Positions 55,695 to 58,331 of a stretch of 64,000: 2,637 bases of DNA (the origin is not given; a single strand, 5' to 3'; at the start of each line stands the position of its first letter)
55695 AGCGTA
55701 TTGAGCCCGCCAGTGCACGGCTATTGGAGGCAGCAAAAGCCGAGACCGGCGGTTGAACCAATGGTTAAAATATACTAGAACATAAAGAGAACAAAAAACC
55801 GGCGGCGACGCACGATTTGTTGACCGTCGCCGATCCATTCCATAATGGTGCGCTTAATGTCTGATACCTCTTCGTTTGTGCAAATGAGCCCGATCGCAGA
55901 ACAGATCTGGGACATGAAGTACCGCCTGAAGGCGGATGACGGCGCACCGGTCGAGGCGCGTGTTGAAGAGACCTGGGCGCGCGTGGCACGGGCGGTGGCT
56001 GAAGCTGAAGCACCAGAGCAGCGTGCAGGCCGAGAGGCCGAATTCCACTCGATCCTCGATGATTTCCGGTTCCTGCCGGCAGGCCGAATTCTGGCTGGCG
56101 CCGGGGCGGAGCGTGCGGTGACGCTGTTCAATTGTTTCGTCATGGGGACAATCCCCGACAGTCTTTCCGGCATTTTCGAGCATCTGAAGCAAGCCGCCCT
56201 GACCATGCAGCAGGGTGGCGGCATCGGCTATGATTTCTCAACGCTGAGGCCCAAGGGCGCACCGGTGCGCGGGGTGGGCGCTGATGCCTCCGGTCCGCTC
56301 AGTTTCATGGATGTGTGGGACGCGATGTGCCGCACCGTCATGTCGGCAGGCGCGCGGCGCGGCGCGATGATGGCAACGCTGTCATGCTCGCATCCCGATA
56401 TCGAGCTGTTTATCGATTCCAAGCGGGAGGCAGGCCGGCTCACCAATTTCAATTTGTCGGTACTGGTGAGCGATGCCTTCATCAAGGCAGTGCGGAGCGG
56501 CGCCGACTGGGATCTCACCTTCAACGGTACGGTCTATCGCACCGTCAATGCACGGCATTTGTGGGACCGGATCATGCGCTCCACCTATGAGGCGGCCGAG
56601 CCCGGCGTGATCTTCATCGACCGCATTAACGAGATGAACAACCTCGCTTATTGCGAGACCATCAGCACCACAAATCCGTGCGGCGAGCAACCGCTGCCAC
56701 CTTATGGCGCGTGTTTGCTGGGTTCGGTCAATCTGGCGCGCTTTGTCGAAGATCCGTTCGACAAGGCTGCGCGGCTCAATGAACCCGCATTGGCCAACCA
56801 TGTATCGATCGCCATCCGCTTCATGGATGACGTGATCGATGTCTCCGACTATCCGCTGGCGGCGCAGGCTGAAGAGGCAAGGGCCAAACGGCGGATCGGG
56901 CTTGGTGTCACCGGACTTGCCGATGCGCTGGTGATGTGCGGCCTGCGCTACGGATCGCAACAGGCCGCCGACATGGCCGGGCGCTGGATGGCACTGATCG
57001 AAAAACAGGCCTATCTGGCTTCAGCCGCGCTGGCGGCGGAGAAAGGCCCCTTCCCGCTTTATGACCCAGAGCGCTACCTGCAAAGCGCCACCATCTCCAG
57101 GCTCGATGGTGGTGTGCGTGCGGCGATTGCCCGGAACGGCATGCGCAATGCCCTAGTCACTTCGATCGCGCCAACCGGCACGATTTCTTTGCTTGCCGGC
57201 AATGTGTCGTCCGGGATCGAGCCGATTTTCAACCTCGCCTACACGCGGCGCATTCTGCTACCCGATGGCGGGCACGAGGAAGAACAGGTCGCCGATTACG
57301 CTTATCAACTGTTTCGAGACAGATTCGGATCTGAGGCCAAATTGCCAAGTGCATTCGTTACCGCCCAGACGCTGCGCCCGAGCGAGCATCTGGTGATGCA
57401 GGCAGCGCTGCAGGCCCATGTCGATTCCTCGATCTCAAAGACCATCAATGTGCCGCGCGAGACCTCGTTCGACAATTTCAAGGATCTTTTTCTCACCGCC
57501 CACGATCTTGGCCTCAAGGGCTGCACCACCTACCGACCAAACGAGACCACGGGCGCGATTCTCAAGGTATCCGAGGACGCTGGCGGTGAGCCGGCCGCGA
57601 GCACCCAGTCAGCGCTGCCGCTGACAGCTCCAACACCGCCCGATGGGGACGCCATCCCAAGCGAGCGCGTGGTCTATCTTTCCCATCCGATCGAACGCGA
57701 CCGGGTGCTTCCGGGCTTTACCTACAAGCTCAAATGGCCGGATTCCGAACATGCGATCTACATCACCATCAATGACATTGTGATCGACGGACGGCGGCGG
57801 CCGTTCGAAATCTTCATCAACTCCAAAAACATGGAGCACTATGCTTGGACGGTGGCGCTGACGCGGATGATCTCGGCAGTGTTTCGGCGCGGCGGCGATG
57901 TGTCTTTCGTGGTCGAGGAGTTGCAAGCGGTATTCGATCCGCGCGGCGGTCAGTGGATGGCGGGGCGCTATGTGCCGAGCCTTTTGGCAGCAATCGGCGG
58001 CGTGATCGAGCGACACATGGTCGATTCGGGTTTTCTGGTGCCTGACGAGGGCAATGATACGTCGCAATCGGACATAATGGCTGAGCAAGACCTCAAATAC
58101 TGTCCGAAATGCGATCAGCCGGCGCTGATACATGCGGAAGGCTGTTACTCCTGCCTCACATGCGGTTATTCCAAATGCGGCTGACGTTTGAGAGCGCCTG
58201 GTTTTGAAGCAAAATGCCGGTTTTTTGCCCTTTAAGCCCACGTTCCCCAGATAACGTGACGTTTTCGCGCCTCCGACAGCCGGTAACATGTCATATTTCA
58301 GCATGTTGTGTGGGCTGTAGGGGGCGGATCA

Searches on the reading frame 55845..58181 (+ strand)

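Call 48: search_protein_families(library=ncbifam, proteins=[window:55845-58181:+], max_evalue=0.00001)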
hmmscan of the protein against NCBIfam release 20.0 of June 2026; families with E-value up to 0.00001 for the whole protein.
window:55845-58181:+ (779 aa): 21 families
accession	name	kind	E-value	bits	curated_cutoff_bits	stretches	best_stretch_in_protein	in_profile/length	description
TIGR02504.1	NrdJ_Z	equivalog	8.8e-173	576.1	399.95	1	20-566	3-599/606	adenosylcobalamin-dependent ribonucleoside-diphosphate reductase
NF006417.0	PRK08665.1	equivalog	1.3e-170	569.3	961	1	9-779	7-759/759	vitamin B12-dependent ribonucleotide reductase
NF005401.0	PRK06948.1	subfamily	4.9e-150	501.1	906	1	34-574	27-591/604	ribonucleotide reductase-like protein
NF005010.0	PRK06406.1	subfamily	1.8e-110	370.4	1125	1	63-579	219-731/771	vitamin B12-dependent ribonucleotide reductase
NF005991.0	PRK08115.1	equivalog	5.1e-110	368.8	854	2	224-568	423-772/858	vitamin B12-dependent ribonucleotide reductase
TIGR02506.1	NrdE_NrdA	equivalog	1.4e-85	288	341.05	2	233-559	247-609/616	ribonucleoside-diphosphate reductase subunit alpha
NF005122.0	PRK06556.1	equivalog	1.9e-75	254.3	859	3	200-409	286-493/960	vitamin B12-dependent ribonucleotide reductase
NF006207.0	PRK08332.1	equivalog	2.4e-64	217.3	2400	2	277-566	1240-1555/1684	vitamin B12-dependent ribonucleotide reductase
NF005544.0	PRK07207.1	equivalog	9.3e-58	195.8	965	2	230-467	539-796/965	ribonucleoside-diphosphate reductase subunit alpha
NF006577.0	PRK09102.1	equivalog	3.9e-57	193.8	620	1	40-469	44-456/604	ribonucleoside-diphosphate reductase subunit alpha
NF005736.0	PRK07562.1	equivalog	1.3e-55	188.6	1737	3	201-409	396-603/1222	vitamin B12-dependent ribonucleotide reductase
NF005101.0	PRK06539.1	equivalog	1.2e-50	172.3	988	2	24-224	158-357/822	ribonucleoside-diphosphate reductase subunit alpha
NF009029.0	PRK12365.1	equivalog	7e-47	160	1350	2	230-466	622-878/1046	ribonucleoside-diphosphate reductase subunit alpha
NF006279.0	PRK08447.1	equivalog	4.3e-46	157.7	1082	2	25-224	148-346/789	ribonucleoside-diphosphate reductase subunit alpha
NF006665.0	PRK09209.1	equivalog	4.5e-45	154.2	1057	2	289-564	490-747/761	ribonucleoside-diphosphate reductase subunit alpha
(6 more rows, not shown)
